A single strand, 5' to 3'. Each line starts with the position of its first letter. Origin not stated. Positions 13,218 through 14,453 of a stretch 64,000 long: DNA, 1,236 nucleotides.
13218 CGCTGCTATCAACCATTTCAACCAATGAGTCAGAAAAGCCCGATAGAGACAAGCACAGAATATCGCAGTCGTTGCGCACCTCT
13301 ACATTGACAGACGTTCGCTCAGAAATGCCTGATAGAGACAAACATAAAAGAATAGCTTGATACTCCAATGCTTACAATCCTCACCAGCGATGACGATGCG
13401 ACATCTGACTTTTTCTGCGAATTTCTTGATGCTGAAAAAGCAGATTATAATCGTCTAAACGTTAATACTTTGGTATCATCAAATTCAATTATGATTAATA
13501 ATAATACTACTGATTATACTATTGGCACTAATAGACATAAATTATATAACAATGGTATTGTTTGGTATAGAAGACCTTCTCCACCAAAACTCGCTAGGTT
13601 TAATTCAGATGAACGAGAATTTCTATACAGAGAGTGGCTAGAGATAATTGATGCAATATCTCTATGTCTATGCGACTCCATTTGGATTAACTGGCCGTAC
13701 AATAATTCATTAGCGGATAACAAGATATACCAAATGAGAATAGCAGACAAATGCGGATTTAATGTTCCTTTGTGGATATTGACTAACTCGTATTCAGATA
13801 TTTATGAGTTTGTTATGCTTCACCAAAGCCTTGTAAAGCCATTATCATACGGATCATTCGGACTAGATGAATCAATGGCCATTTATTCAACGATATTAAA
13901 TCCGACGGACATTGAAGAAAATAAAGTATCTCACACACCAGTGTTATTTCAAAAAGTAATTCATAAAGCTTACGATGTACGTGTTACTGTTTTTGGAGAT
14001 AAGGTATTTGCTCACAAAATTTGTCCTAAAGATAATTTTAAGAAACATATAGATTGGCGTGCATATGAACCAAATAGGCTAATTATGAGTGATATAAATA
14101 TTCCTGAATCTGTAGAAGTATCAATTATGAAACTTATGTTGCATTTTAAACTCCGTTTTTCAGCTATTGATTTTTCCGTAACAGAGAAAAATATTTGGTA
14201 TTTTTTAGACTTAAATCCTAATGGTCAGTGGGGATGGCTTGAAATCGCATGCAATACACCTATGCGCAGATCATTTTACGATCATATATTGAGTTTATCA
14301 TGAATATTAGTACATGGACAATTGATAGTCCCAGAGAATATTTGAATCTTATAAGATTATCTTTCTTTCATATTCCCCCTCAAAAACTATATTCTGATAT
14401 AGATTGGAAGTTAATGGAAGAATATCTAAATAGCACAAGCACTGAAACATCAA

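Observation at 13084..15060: AT-rich three-gene island after lon: repeat-core peptide + MvdD-type ATP-grasp maturase + 3-TM protein (candidate undescribed graspetide or conflict module)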

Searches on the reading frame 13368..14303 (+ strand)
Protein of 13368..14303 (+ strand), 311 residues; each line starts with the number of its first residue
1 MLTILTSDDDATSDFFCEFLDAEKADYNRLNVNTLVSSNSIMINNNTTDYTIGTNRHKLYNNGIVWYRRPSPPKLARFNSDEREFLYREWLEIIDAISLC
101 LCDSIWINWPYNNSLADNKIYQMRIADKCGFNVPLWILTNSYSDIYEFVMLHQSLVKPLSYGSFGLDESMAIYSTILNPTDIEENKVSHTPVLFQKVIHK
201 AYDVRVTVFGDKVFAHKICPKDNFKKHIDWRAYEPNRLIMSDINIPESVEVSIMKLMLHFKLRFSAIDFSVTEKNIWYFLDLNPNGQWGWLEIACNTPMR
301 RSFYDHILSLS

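Call 4: search_protein_families(library=ncbifam, proteins=[window:13368-14303:+], max_evalue=1)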
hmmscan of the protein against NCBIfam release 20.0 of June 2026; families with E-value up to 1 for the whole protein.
window:13368-14303:+ (311 aa): 5 families
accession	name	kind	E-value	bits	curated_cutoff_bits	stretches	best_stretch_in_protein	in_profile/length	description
TIGR04187.1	GRASP_SAV_5884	subfamily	5.6e-58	196.6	350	1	3-305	3-309/312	ATP-grasp ribosomal peptide maturase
TIGR04185.1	ATPgraspMvdC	equivalog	6.2e-44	150.4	425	1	2-306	2-315/318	MvdC family ATP-grasp ribosomal peptide maturase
TIGR04192.1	GRASP_w_spasm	equivalog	9e-30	104.1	230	1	3-302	2-313/318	grasp-with-spasm system ATP-grasp peptide maturase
TIGR04184.1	ATPgraspMvdD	equivalog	1.3e-29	103.4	475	1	4-299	4-311/321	MvdD family ATP-grasp ribosomal peptide maturase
TIGR00768.1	rimK_fam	subfamily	0.00016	21.2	143.4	1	107-302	76-271/276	RimK family alpha-L-glutamate ligase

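Call 5: search_protein_families(library=pfam, proteins=[window:13368-14303:+], max_evalue=1)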
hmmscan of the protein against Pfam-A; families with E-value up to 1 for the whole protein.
window:13368-14303:+ (311 aa): 1 family
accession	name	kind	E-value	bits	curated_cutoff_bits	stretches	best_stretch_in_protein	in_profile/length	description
PF21068.3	ATPgraspMvdD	-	0.12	12.9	27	1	2-107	3-114/121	MvdD pre-ATP grasp domain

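Call 6: search_protein_families(library=padloc, proteins=[window:13368-14303:+], max_evalue=1)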
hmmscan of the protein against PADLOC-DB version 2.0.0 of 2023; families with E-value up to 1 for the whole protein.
window:13368-14303:+ (311 aa): 0 families

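Call 7: find_homologous_proteins(query=window:13368-14303:+, max_evalue=0.00001)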
Query window:13368-14303:+ (311 aa): 43 proteins with E <= 0.00001 among 342 candidates.
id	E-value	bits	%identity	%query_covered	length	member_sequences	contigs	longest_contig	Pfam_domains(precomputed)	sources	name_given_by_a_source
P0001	1.8e-212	723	100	100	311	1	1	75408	-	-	-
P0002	6.9e-43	166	31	97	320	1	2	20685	PF08443.17,PF21068.4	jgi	jgi:glutathione synthase/RimK-type ligase-like ATP-grasp enzyme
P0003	1.6e-42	164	32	96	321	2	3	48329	PF02955.22,PF21068.4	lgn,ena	-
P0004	1.8e-42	164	33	97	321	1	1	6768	PF02955.22,PF08443.17,PF21068.4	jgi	jgi:glutathione synthase/RimK-type ligase-like ATP-grasp enzyme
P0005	3.7e-38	150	33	99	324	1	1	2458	PF21068.4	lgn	-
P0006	5.8e-38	149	32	96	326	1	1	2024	PF21068.4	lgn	-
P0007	3.6e-37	147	32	96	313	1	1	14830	PF21068.4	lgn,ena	-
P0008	5.6e-37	146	32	99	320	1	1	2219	PF02955.22,PF08443.17,PF21068.4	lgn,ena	-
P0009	7.1e-37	146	31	98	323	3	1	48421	PF08443.17,PF21068.4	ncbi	-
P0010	3.0e-36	144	33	95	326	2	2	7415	PF08443.17,PF21068.4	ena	-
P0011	1.2e-35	142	30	94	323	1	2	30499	-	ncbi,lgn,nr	ncbi:MAG: hypothetical protein IH621_09030 [Krumholzibacteria bacterium]|nr:hypothetical protein [Ca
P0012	2.8e-35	141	32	100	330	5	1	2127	PF08443.17,PF21068.4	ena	-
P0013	3.4e-35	140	32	80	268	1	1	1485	PF08443.17,PF21068.4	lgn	-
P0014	1.0e-34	139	32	96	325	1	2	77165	PF21068.4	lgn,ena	-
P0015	4.1e-34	137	32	96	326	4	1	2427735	PF21068.4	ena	-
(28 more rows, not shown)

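Call 8: search_solved_structures(query=window:13368-14303:+, max_evalue=0.01, show_alignments=2)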
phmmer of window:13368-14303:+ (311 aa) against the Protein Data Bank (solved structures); distinct sequences matched with E-value up to 0.01: 5.
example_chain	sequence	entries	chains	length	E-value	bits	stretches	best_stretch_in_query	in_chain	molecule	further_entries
7mgv_A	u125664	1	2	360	3.3e-24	89.4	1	5-293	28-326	CdnC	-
7m4s_A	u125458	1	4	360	5.1e-23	85.5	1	64-307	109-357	AMdnB protein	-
5ig8_A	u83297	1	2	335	4.4e-20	75.8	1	7-307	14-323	ATP grasp ligase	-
9bou_A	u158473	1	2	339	4.7e-20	75.7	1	3-304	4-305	MvdD-like pre-ATP grasp domain-containing protein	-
5ig9_A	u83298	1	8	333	4e-17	66.1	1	57-293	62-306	ATP grasp ligase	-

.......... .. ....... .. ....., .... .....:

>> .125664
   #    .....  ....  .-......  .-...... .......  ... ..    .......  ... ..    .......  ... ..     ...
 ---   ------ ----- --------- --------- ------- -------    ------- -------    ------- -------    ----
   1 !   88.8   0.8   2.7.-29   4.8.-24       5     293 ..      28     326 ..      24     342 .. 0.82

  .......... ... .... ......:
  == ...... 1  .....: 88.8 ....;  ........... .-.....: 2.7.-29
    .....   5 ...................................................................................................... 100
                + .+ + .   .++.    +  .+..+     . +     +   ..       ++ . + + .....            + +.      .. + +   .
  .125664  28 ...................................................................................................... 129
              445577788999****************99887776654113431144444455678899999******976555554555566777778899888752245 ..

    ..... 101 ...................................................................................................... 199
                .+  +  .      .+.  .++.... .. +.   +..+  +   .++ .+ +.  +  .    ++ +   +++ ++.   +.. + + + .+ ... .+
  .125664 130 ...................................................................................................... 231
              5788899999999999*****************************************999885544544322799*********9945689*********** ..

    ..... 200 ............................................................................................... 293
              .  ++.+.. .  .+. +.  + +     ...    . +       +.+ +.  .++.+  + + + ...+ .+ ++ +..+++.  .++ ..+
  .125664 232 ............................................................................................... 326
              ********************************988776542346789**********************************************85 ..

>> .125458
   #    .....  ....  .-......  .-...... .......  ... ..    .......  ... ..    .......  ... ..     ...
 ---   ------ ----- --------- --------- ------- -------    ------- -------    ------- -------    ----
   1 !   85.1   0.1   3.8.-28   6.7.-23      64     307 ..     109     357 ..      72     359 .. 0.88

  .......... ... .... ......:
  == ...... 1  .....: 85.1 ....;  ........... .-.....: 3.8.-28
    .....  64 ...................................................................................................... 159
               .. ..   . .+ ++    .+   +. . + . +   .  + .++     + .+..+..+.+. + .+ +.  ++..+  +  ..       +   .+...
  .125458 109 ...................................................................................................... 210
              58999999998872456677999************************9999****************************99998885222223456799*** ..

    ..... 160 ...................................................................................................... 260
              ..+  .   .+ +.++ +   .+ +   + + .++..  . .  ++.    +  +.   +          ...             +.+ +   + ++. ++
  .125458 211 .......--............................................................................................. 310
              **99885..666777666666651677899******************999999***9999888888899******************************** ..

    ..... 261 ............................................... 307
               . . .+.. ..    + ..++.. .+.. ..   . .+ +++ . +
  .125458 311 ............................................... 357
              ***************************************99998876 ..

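Call 10: find_encoding_contigs(protein=P0003, flank=4000, max_places=3)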
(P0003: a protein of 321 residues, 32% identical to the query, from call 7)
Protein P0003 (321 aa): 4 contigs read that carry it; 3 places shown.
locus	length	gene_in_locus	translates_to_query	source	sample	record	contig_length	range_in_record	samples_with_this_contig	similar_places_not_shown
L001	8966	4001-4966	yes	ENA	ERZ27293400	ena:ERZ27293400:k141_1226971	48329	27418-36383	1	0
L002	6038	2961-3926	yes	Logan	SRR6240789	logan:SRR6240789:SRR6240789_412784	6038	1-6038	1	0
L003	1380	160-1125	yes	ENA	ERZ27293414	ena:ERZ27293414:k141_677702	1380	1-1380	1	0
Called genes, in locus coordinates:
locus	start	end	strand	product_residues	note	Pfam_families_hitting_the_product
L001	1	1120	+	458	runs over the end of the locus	PF03979:Sigma70_r1_1, PF00140:Sigma70_r1_2, PF04542:Sigma70_r2, PF04539:Sigma70_r3, PF04545:Sigma70_r4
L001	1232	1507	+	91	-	-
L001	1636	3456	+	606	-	PF00005:ABC_tran, PF13304:AAA_21 (faint)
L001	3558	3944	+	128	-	PF00515:TPR_1 (faint)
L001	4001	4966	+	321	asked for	PF21068:ATPgraspMvdD, PF02955:GSH-S_ATP (weak)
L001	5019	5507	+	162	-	-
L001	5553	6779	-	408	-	PF00675:Peptidase_M16, PF05193:Peptidase_M16_C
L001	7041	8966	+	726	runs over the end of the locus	PF00881:Nitroreductase, PF02624:YcaO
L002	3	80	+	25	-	?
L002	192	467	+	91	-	-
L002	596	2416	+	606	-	PF00005:ABC_tran, PF13304:AAA_21 (faint)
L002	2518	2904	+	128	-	PF00515:TPR_1 (faint)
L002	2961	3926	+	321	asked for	PF21068:ATPgraspMvdD, PF02955:GSH-S_ATP (weak)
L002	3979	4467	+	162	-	-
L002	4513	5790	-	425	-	PF00675:Peptidase_M16, PF05193:Peptidase_M16_C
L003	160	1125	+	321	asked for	PF21068:ATPgraspMvdD, PF02955:GSH-S_ATP (weak)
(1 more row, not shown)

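Call 11: find_encoding_contigs(protein=P0002, flank=4000, max_places=3)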
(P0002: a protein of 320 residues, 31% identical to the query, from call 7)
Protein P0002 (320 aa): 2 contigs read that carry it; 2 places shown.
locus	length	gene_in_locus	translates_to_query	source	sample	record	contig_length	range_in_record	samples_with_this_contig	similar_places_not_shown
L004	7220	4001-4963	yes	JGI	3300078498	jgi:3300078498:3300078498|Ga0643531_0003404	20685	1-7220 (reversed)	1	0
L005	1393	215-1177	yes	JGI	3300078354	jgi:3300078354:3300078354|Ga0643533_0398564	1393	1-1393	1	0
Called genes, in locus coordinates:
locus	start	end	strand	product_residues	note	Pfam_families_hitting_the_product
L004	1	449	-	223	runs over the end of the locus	PF03575:Peptidase_S51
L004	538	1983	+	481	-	PF25199:nSTAND_NTPase5 (faint), PF00005:ABC_tran, PF02463:SMC_N (faint), PF03193:RsgA_GTPase (faint), PF13191:AAA_16 (faint), PF13401:AAA_22 (faint), PF13476:AAA_23 (faint), PF00005:ABC_tran, +2 more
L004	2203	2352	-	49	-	-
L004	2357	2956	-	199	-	PF00300:His_Phos_1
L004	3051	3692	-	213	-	PF04187:Cofac_haem_bdg (faint)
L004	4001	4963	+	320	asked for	PF21068:ATPgraspMvdD, PF08443:RimK (weak)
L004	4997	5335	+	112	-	PF00733:Asn_synthase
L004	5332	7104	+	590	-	PF03485:Arg_tRNA_synt_N, PF00750:tRNA-synt_1d, PF05746:DALR_1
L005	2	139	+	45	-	?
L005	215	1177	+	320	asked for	PF21068:ATPgraspMvdD, PF08443:RimK (weak)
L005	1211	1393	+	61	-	?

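Call 18: find_encoding_contigs(protein=window:13368-14303:+, flank=3000, max_places=4)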
Protein window:13368-14303:+ (311 aa): 1 contig read that carries it; 1 place shown.
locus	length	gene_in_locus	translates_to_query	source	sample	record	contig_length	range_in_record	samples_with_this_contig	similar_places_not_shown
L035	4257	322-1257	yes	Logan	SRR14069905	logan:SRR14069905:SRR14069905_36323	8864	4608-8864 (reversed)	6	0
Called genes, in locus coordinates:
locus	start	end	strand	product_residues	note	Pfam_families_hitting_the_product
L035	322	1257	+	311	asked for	-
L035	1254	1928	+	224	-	-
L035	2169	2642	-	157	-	-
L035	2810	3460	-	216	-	PF23023:Anti-Pycsar_Apyc1 (weak), PF00753:Lactamase_B, PF12706:Lactamase_B_2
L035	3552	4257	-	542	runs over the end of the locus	-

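Call 26: find_encoding_contigs(protein=P0004, flank=3000, max_places=2)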
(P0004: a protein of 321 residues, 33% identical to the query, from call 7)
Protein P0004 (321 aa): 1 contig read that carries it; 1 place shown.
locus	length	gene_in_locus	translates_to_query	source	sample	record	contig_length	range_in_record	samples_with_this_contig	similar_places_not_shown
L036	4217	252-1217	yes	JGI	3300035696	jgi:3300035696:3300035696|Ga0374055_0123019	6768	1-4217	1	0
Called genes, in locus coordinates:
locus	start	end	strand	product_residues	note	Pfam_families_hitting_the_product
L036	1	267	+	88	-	?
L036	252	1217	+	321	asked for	PF21068:ATPgraspMvdD, PF08443:RimK, PF02955:GSH-S_ATP (weak)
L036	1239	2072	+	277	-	-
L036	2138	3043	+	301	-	PF13814:Replic_Relax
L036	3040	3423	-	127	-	-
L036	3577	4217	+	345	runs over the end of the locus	PF01807:Zn_ribbon_DnaG, PF08275:DNAG_N (weak), PF01751:Toprim (weak), PF13155:Toprim_2, PF13662:Toprim_4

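Call 27: find_encoding_contigs(protein=P0007, flank=3000, max_places=2)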
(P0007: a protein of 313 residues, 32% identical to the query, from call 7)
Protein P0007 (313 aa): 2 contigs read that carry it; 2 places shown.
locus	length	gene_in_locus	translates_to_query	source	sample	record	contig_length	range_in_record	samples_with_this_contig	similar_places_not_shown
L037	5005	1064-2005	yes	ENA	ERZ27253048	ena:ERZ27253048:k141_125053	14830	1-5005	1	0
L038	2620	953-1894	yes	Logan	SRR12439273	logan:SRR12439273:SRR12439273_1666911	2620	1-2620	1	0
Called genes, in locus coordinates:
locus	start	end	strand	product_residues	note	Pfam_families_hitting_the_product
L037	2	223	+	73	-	?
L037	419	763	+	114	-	-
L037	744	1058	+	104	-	-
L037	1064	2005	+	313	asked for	PF21068:ATPgraspMvdD (weak)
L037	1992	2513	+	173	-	-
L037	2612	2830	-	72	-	PF13683:rve_3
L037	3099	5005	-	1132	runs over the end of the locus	PF07719:TPR_2 (faint), PF12895:ANAPC3 (faint), PF13181:TPR_8 (faint), PF00515:TPR_1 (faint), PF13176:TPR_7 (faint), PF13374:TPR_10 (faint), PF13429:TPR_15 (weak), PF20698:PIN-TPR-GreABC, +3 more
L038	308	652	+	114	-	-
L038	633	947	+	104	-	-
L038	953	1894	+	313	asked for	PF21068:ATPgraspMvdD (weak)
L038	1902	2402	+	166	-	-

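Call 28: find_encoding_contigs(protein=P0009, flank=3000, max_places=2)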
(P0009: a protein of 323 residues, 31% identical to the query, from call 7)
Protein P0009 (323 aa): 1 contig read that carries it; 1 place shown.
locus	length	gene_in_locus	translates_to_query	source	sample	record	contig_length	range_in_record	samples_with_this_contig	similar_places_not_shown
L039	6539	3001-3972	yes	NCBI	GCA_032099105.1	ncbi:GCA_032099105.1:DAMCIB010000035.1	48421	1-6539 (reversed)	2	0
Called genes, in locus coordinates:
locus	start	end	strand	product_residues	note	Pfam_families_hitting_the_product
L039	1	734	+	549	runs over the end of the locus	PF02463:SMC_N, PF13175:AAA_15, PF13476:AAA_23, PF13514:AAA_27 (weak), PF13555:AAA_29 (weak), PF13304:AAA_21 (weak), PF20469:OLD-like_TOPRIM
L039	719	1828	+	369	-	PF13245:AAA_19 (weak), PF00580:UvrD-helicase, PF01443:Viral_helicase1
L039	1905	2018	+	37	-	-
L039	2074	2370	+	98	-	-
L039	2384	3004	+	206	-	PF10463:Peptidase_U49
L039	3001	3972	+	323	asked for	PF21068:ATPgraspMvdD, PF08443:RimK (weak)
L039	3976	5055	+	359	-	-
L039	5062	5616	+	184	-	-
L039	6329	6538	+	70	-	?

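Call 40: search_dna_similar(query=window:13368-14303:+, collection=plasmids, mode=protein, max_evalue=1e-8, max_rows=25)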
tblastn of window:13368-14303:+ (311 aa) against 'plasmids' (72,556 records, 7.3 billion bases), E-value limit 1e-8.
Records with a match: 87; places in all: 95; records where one place covers at least 80% of the query: 44.
Best place of each record, by identity: <60% 87.
By first word of the organism name: Streptomyces 43; Xylella 5; Nostoc 3; Ligilactobacillus 3; Croceicoccus 2; Nocardiopsis 2; Kitasatospora 2; Rhizobium 2; Agrobacterium 2; Martelella 2; and 20 more.
By predicted mobility (MOB-suite, as given by PLSDB): non-mobilizable 62; conjugative 14; mobilizable 11.
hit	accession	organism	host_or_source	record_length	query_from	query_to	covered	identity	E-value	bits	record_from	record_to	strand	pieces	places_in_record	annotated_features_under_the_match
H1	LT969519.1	Pseudomonas aeruginosa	-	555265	1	307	99%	28.5%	4e-32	133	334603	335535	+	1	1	rimK_1: Ribosomal protein S6--L-glutamate ligase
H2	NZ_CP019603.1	Croceicoccus marinus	-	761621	1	311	100%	27.8%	1e-33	137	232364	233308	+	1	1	MvdC/MvdD family ATP grasp protein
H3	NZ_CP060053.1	Croceicoccus marinus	prokaryote,marine sediment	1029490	1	311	100%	27.8%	1e-33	137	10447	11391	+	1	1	none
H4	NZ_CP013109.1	Sinorhizobium americanum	Vachellia farnesiana,cell culture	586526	1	305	98%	28.4%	2e-34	140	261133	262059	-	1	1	hypothetical protein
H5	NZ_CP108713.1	Streptomyces sp. NBC_01001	-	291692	4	290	92%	30.1%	6e-32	132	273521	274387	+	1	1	tgmB: ATP-grasp ribosomal peptide maturase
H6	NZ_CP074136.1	Nocardiopsis changdeensis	Whole organism,soil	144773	4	299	95%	29.0%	1e-26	117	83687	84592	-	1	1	tgmB: ATP-grasp ribosomal peptide maturase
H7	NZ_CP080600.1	Nocardiopsis sp. MT53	Whole organism,soil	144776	4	299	95%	29.0%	1e-26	117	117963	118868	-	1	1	tgmB: ATP-grasp ribosomal peptide maturase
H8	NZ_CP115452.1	Kitasatospora cathayae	microorganism,rhizosphere soil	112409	4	290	92%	29.8%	2e-28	122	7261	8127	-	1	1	tgmB: ATP-grasp ribosomal peptide maturase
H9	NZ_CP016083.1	Streptomyces sp. SAT1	Adenophora trachelioides Maxim.,single ...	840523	4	290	92%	29.4%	7e-32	132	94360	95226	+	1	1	tgmB: ATP-grasp ribosomal peptide maturase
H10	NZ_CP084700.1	Rhizobium ruizarguesonis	Pisum sativum L.,Cell culture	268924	4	292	93%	28.8%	6e-21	100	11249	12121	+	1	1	RimK-like protein | hypothetical protein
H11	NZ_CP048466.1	Agrobacterium tumefaciens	walnut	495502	2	292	94%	28.2%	3e-19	96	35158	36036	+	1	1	hypothetical protein (x2)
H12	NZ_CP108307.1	Streptomyces sp. NBC_00015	-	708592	58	311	82%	32.3%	2e-20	99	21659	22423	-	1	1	tgmB: ATP-grasp ribosomal peptide maturase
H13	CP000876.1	Herpetosiphon aurantiacus DSM 785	-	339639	1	299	96%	27.4%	1e-27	119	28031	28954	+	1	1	RimK domain protein ATP-grasp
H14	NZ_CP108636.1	Streptomyces sp. NBC_01136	-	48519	4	311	99%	26.4%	6e-26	115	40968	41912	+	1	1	tgmB: ATP-grasp ribosomal peptide maturase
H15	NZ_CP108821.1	Streptomyces chartreusis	-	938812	4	305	97%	26.5%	2e-27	119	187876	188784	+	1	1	tgmB: ATP-grasp ribosomal peptide maturase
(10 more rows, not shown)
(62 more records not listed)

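Call 41: get_annotated_region(hit=H1, flank=2500)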
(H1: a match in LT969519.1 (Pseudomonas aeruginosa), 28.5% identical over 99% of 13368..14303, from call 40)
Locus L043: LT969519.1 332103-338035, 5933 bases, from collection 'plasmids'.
description: Pseudomonas aeruginosa isolate RW109 genome assembly, plasmid: RW109 plasmid 1
organism: Pseudomonas aeruginosa (NCBI taxid 287)
taxonomy: Bacteria; Pseudomonadota; Gammaproteobacteria; Pseudomonadales; Pseudomonadaceae; Pseudomonas; Pseudomonas aeruginosa
host: -; source: -; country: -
typing (MOB-suite, as given by PLSDB): non-mobilizable; replicon rep_cluster_1115
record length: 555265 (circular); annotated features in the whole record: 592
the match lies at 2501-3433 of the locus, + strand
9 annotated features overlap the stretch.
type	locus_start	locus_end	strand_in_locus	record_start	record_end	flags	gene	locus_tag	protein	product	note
CDS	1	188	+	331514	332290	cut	occP_1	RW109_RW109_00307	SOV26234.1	Octopine permease ATP-binding protein P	-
CDS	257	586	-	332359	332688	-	-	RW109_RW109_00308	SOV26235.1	hypothetical protein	-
CDS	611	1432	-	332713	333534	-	-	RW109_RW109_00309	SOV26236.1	hypothetical protein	-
CDS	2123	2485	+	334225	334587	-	-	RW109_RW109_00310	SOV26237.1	hypothetical protein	-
CDS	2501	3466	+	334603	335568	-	rimK_1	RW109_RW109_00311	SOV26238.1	Ribosomal protein S6--L-glutamate ligase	-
CDS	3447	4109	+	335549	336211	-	-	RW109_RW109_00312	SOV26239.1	hypothetical protein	-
CDS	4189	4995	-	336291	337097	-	suhB_1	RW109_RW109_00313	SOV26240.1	Inositol-1-monophosphatase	-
CDS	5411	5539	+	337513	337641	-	-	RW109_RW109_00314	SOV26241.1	hypothetical protein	-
CDS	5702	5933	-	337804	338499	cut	-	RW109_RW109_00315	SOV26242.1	hypothetical protein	-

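Call 42: get_annotated_region(hit=H2, flank=2500)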
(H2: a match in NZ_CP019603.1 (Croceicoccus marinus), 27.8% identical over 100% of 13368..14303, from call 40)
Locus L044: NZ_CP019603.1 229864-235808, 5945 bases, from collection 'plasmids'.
description: Croceicoccus marinus strain E4A9 plasmid pCME4A9I, complete sequence
organism: Croceicoccus marinus (NCBI taxid 450378)
taxonomy: Bacteria; Pseudomonadota; Alphaproteobacteria; Sphingomonadales; Erythrobacteraceae; Croceicoccus; Croceicoccus marinus
host: -; source: -; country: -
typing (MOB-suite, as given by PLSDB): non-mobilizable; replicon rep_cluster_545
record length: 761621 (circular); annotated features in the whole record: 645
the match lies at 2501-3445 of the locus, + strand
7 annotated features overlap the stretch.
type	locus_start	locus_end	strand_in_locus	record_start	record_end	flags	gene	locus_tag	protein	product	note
CDS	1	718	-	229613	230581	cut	-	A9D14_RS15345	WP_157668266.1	IS110 family transposase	-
CDS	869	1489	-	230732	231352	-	-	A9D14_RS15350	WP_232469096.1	DUF2726 domain-containing protein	-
CDS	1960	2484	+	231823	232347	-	-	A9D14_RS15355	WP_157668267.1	hypothetical protein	-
CDS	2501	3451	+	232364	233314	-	-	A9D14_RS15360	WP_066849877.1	MvdC/MvdD family ATP grasp protein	-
CDS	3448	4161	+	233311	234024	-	-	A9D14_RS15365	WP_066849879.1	hypothetical protein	-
CDS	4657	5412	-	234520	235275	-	-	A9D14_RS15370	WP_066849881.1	hypothetical protein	-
CDS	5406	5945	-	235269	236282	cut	-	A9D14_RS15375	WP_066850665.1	hypothetical protein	-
